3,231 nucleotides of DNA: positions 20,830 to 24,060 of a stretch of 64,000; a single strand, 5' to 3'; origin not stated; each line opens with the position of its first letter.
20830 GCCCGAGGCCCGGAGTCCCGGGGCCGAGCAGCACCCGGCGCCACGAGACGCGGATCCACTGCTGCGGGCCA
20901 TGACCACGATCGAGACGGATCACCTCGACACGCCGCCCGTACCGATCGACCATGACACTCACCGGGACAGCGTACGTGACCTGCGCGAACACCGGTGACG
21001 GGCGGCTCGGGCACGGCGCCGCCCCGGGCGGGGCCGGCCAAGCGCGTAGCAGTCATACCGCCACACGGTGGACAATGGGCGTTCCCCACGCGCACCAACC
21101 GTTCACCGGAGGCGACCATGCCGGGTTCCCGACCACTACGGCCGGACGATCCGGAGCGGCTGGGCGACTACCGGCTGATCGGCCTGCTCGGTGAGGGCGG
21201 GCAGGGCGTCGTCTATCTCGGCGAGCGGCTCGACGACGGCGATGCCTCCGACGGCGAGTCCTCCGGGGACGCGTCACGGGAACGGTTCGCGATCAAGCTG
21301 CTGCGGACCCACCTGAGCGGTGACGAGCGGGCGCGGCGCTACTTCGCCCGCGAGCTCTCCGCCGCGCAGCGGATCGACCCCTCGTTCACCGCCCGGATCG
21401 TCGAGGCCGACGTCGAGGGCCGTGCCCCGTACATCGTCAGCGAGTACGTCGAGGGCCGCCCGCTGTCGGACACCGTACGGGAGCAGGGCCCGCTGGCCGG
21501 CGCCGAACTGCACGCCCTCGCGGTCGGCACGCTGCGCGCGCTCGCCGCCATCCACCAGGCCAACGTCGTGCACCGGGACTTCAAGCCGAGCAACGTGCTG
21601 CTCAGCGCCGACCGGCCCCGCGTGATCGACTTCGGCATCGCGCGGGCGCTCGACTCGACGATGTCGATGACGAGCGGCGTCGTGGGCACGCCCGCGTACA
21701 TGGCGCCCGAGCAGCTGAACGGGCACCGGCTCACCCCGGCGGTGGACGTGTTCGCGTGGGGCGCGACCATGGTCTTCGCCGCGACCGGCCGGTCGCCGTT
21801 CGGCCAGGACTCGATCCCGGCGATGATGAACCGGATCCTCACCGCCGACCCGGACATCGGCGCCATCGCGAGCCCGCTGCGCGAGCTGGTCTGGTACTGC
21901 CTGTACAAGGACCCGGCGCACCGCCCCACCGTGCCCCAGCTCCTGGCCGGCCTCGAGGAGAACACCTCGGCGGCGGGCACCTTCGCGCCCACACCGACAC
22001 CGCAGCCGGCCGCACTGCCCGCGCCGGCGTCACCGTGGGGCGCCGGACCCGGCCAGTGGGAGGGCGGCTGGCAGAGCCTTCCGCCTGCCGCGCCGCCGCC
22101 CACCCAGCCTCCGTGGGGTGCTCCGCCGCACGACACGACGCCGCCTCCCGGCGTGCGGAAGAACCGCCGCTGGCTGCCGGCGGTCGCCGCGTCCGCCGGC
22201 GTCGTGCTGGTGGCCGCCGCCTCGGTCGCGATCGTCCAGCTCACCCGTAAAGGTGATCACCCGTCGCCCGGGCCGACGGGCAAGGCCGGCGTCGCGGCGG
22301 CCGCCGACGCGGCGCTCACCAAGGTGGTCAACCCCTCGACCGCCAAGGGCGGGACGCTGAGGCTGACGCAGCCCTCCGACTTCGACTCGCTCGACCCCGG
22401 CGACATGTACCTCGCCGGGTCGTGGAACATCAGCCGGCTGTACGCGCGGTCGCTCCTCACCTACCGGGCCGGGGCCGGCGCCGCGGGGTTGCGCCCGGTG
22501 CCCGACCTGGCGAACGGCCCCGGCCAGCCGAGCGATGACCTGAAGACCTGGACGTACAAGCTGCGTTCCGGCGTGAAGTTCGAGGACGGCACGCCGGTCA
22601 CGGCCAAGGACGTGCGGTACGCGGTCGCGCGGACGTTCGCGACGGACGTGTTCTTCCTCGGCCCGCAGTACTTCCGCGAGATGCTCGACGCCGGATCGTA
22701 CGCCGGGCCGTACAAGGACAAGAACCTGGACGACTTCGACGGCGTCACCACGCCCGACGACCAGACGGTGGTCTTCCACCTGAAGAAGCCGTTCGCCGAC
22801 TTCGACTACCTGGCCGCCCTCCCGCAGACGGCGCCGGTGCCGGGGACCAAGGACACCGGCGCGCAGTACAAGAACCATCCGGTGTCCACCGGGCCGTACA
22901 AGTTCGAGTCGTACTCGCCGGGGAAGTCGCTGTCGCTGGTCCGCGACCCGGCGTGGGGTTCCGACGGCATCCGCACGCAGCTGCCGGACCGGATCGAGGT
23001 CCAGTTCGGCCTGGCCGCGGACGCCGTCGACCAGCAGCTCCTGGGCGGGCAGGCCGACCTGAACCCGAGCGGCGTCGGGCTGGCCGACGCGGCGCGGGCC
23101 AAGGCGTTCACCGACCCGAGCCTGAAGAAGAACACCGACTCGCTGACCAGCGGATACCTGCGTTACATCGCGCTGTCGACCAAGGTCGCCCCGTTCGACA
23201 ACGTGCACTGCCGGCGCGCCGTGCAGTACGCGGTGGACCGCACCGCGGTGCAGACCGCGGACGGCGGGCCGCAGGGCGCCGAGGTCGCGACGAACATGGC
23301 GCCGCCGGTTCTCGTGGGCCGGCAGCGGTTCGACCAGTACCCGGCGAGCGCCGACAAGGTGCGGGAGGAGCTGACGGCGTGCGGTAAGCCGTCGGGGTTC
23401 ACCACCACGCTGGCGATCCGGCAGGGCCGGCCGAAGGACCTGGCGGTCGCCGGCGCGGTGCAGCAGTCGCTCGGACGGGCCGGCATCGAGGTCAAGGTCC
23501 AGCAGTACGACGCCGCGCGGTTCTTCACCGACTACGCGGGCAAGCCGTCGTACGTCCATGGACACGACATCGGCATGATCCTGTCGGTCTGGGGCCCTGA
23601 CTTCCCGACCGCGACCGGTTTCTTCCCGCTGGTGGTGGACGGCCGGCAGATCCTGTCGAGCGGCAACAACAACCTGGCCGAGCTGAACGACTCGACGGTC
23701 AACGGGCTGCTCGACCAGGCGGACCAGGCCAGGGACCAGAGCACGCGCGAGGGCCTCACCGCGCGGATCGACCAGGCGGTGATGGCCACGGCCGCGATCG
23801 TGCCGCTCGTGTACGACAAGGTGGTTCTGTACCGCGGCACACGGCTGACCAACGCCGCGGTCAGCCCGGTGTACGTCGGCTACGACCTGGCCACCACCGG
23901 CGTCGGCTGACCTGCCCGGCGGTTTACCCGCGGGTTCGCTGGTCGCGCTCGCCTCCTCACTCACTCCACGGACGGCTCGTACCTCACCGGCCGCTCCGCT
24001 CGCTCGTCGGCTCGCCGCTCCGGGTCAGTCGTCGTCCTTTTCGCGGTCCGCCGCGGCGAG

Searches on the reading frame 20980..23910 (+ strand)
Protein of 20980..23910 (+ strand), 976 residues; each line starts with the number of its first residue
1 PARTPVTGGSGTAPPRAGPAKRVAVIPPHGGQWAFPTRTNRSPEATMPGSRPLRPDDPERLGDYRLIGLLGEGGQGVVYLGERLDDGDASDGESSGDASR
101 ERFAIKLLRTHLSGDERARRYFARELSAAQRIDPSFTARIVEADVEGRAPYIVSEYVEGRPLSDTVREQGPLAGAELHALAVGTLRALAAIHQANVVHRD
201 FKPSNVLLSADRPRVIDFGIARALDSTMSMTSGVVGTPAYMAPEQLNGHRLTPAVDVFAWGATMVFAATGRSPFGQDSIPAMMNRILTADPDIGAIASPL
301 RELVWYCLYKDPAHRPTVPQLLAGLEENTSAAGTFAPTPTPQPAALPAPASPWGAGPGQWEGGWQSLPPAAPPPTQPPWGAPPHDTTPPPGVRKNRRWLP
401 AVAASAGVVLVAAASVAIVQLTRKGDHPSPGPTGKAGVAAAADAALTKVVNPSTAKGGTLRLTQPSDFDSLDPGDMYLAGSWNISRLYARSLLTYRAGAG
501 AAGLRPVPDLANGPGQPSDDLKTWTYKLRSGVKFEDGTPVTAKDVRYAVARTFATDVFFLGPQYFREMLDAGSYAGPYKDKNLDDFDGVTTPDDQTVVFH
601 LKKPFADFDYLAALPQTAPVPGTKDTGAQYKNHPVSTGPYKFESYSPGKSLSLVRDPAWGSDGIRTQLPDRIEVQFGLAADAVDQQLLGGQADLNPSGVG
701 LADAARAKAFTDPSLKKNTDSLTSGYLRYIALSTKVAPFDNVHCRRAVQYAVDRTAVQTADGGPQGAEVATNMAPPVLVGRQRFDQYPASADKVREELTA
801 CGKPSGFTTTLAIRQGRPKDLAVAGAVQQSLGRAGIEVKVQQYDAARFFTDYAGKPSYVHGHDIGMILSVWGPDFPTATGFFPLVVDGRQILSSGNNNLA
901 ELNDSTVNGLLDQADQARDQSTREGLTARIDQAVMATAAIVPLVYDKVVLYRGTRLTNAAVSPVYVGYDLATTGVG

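Call 86: search_protein_families(library=pfam, proteins=[window:20980-23910:+], max_evalue=0.00001)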
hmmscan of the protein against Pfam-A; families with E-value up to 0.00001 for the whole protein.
window:20980-23910:+ (976 aa): 4 families
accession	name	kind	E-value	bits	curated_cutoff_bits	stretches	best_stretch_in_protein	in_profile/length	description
PF00496.27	SBP_bac_5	-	3.8e-69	234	32.4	1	506-887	2-362/368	Bacterial extracellular solute-binding proteins, family 5 Middle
PF00069.31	Pkinase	-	1.1e-40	140.1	31.7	1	67-322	4-258/263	Protein kinase domain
PF07714.23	PK_Tyr_Ser-Thr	-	4.7e-24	85.5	23.1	1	69-323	6-256/258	Protein tyrosine and serine/threonine kinase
PF01636.29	APH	-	1.6e-06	28.5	23.2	0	196-222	170-198/239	Phosphotransferase enzyme family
